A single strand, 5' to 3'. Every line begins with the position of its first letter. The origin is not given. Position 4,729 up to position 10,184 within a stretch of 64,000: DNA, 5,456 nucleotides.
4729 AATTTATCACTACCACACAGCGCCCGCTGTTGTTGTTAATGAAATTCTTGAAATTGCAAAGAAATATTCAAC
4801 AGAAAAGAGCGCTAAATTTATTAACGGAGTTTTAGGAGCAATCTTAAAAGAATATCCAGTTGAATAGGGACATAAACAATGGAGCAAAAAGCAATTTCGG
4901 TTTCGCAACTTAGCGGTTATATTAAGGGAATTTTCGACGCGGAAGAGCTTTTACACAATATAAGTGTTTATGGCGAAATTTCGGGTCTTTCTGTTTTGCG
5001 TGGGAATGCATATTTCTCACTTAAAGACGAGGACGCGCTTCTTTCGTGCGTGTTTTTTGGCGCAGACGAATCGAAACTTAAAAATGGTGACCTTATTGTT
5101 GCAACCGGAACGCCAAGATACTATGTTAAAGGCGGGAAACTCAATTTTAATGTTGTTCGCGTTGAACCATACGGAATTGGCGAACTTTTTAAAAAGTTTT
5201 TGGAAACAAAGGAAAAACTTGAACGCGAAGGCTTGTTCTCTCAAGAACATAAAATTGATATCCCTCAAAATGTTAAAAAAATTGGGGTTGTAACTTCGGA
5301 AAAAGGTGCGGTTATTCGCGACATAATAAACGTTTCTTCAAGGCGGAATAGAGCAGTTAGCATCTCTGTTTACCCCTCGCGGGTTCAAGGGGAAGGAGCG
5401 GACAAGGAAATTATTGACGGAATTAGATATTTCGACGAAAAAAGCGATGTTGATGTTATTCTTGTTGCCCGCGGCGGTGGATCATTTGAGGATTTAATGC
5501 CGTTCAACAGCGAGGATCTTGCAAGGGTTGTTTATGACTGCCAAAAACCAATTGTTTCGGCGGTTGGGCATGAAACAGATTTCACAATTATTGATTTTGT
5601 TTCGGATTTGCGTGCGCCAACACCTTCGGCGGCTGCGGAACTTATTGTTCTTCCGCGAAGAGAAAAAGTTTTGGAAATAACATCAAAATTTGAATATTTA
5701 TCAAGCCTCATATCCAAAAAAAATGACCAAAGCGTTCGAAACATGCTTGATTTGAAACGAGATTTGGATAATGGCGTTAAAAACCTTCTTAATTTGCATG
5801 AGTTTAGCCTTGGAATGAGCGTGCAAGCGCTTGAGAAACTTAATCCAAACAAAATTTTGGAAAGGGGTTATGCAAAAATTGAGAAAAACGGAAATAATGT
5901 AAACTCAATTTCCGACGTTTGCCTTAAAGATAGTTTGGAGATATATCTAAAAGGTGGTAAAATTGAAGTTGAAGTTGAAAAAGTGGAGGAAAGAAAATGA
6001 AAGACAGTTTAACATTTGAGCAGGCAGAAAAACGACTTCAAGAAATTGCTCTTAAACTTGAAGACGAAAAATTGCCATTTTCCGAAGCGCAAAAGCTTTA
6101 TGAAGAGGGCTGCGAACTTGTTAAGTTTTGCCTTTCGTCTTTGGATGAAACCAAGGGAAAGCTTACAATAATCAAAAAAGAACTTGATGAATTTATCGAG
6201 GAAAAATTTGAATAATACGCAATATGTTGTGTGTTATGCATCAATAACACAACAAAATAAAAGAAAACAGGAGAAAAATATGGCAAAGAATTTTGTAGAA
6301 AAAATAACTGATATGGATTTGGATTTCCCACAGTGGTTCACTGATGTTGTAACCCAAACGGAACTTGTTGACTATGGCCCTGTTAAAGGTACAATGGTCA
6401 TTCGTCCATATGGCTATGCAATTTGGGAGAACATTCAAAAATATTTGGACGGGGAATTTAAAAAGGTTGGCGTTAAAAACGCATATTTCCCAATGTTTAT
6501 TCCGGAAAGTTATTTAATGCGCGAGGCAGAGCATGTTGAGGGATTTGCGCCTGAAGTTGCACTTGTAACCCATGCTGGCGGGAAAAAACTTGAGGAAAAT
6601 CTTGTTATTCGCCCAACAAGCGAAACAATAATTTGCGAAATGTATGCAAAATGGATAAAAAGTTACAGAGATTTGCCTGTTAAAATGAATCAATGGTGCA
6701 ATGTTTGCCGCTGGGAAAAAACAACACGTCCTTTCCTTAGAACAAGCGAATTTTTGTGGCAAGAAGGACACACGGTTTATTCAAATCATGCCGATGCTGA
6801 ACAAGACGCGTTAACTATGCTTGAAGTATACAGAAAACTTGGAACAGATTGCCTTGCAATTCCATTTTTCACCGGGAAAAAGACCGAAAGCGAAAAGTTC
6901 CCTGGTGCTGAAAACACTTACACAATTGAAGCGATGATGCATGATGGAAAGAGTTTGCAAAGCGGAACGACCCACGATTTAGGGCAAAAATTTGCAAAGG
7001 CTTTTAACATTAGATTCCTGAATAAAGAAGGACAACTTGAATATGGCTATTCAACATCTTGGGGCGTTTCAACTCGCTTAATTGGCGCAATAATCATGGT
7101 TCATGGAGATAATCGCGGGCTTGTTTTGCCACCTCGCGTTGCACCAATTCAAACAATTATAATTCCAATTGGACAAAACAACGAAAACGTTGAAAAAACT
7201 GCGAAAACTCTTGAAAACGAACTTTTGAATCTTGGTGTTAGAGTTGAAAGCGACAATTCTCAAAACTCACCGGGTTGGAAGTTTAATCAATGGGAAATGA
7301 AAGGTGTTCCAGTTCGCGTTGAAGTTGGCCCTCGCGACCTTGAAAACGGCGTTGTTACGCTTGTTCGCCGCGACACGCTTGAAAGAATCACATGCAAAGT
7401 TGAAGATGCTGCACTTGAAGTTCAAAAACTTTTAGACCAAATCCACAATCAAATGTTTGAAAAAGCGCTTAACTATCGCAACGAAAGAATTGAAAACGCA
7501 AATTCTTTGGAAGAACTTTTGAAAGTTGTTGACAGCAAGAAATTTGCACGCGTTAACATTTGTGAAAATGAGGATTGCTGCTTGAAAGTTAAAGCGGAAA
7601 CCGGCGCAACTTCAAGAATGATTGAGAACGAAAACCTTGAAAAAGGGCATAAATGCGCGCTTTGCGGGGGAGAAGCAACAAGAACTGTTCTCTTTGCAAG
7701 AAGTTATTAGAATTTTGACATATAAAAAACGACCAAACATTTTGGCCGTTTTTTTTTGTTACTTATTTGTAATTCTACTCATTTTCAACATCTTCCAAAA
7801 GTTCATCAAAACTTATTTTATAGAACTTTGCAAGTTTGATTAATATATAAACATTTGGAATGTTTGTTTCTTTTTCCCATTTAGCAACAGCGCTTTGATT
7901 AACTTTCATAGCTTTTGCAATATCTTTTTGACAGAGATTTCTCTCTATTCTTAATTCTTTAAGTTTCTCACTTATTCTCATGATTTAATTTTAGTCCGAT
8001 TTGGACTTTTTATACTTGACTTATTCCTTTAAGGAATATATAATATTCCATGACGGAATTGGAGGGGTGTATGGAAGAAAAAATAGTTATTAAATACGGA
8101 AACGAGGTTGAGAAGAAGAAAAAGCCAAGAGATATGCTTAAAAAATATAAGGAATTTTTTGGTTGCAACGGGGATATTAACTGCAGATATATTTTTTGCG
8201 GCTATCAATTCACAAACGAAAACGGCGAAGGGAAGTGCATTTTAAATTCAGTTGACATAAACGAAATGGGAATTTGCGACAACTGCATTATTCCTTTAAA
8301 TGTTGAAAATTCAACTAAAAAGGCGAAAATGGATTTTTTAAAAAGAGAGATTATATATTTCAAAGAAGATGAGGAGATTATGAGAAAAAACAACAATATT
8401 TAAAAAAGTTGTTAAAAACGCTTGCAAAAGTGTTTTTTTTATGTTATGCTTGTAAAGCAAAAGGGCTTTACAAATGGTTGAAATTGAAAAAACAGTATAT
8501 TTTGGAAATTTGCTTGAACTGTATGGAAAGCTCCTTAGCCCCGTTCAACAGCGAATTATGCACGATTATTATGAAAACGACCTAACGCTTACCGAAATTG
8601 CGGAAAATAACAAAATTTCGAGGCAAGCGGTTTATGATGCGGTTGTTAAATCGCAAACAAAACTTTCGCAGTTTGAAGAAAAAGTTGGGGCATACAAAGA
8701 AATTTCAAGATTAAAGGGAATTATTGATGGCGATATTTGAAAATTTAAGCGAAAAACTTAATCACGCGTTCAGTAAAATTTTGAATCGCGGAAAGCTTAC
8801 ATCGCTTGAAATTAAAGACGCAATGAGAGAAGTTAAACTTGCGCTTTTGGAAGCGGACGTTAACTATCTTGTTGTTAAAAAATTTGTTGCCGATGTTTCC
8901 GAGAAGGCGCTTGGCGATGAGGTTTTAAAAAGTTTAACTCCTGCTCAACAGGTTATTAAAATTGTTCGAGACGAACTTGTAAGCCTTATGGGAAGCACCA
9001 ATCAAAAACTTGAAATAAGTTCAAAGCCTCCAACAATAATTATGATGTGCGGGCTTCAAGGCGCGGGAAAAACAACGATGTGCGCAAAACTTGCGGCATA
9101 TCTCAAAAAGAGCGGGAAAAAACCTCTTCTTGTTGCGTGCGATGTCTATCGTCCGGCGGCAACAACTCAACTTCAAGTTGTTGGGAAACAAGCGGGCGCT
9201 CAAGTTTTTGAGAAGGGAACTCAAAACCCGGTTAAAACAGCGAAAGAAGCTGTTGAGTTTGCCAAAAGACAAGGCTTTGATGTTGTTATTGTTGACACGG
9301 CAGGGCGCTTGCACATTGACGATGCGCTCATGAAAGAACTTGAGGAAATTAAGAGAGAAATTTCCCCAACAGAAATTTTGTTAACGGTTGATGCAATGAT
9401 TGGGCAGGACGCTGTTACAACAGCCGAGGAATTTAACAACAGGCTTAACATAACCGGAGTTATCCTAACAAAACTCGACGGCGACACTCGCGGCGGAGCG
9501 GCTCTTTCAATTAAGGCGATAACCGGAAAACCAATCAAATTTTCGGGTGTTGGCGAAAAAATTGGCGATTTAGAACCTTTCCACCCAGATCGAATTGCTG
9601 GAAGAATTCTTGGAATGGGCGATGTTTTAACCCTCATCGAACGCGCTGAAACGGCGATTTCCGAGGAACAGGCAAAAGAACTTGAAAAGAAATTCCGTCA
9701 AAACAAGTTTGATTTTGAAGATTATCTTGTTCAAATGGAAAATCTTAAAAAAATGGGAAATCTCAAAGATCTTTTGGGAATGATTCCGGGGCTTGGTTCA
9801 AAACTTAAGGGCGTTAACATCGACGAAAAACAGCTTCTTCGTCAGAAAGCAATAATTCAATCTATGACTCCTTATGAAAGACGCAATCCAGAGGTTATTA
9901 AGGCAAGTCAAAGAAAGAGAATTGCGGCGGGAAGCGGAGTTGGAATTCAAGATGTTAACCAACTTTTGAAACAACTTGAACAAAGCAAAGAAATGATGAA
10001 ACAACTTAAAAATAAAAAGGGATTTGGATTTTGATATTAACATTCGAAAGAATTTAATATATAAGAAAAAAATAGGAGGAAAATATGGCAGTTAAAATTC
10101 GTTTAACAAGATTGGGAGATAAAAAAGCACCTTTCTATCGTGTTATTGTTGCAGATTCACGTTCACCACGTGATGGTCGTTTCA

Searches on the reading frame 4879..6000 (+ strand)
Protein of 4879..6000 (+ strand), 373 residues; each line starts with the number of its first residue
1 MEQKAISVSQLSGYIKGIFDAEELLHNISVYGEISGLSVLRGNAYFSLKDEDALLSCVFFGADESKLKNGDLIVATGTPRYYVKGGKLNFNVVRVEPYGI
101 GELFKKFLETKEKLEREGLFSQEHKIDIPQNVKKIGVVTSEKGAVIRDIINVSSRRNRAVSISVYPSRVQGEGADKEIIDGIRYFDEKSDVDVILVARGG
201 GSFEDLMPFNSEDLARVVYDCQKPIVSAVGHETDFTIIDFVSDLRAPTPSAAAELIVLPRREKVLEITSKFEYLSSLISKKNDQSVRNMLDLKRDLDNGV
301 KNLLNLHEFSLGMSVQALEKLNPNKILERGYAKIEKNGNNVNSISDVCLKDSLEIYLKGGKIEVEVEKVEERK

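Call 15: search_protein_families(library=pfam, proteins=[window:4879-6000:+], max_evalue=0.0001)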
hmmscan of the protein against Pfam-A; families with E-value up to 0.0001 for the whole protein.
window:4879-6000:+ (373 aa): 3 families
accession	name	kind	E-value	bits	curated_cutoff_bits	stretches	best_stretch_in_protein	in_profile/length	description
PF02601.20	Exonuc_VII_L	-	1.7e-76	258.1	35.9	2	119-292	1-174/315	Exonuclease VII, large subunit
PF13742.12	tRNA_anti_2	-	2.4e-17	63.4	27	1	6-95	1-94/95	OB-fold nucleic acid binding domain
PF01336.31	tRNA_anti-codon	-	1.1e-07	32.1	27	1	29-96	2-73/75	OB-fold nucleic acid binding domain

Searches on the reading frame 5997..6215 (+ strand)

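Call 49: search_protein_families(library=pfam, proteins=[window:5997-6215:+], max_evalue=10)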
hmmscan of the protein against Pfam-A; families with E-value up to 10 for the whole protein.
window:5997-6215:+ (72 aa): 2 families
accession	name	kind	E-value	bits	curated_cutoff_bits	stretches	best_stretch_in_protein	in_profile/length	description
PF02609.21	Exonuc_VII_S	-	2.7e-13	50.2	24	1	7-57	1-51/52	Exonuclease VII small subunit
PF04212.24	MIT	-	0.025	15.1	30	1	22-63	14-54/66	MIT (microtubule interacting and transport) domain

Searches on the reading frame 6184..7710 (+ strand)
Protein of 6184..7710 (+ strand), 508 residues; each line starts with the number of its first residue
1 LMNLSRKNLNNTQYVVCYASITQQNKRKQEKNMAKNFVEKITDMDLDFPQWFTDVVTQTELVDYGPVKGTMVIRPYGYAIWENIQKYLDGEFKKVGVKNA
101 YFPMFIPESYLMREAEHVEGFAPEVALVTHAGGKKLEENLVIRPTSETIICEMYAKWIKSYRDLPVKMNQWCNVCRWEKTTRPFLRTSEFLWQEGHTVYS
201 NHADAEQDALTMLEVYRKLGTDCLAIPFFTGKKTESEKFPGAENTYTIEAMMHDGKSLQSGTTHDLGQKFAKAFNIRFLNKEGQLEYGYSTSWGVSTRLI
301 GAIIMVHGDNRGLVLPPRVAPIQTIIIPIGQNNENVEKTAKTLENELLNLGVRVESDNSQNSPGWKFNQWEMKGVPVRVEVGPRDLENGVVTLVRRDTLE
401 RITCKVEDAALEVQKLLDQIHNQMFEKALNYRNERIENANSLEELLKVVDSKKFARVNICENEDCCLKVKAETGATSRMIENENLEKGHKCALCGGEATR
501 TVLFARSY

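Call 15: search_protein_families(library=pfam, proteins=[window:6184-7710:+], max_evalue=0.0001)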
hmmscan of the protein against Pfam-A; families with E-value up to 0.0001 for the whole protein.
window:6184-7710:+ (508 aa): 3 families
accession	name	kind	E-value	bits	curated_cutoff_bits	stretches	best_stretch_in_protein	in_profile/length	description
PF00587.30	tRNA-synt_2b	-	9.3e-24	84.9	29.3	1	136-305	7-177/179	tRNA synthetase class II core domain (G, H, P, S and T)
PF03129.25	HGTP_anticodon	-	1.7e-23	83.1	21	1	323-415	1-93/94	Anticodon binding domain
PF09180.16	ProRS-C_1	-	2.1e-16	60.2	31.5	1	442-508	1-71/71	Prolyl-tRNA synthetase, C-terminal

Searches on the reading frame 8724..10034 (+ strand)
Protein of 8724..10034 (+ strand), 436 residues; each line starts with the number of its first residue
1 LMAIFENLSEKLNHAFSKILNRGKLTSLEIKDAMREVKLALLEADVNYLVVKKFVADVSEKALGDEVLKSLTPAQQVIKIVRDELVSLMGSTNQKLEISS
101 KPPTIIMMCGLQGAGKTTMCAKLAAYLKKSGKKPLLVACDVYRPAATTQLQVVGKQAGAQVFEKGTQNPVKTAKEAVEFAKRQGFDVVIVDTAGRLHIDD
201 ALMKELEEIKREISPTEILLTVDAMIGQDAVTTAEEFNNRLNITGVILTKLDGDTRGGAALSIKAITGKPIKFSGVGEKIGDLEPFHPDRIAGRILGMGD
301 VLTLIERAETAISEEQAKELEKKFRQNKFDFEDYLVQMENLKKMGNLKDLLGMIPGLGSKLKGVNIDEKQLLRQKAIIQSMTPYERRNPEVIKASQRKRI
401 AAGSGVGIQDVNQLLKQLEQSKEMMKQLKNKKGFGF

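Call 15: search_protein_families(library=pfam, proteins=[window:8724-10034:+], max_evalue=0.0001)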
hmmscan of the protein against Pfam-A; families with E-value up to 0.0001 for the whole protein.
window:8724-10034:+ (436 aa): 9 families
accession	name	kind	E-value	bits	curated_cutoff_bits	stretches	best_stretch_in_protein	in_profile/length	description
PF00448.28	SRP54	-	1.5e-79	266.6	22.7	1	103-297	1-196/196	SRP54-type protein, GTPase domain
PF02978.25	SRP_SPB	-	6.8e-33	113.3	27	1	328-425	1-91/91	Signal peptide binding domain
PF02881.24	SRP54_N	-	1.7e-18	67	22.4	1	8-85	1-75/75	SRP54-type protein, helical bundle domain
PF01656.29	CbiA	-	4.1e-09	36.9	25.4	1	113-256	9-88/125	CobQ/CobB/MinD/ParA nucleotide binding domain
PF13401.12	AAA_22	-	4.8e-06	27.3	27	1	103-211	5-109/130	AAA domain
PF06414.18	Zeta_toxin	-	7.4e-06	26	22.3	1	97-192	10-103/199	Zeta toxin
PF13614.12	AAA_31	-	2e-05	25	27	0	113-186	12-82/177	AAA domain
PF13207.12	AAA_17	-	5.9e-05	23.8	27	0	110-220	2-107/136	AAA domain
PF13671.12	AAA_33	-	7.6e-05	23.5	27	0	106-192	2-78/143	AAA domain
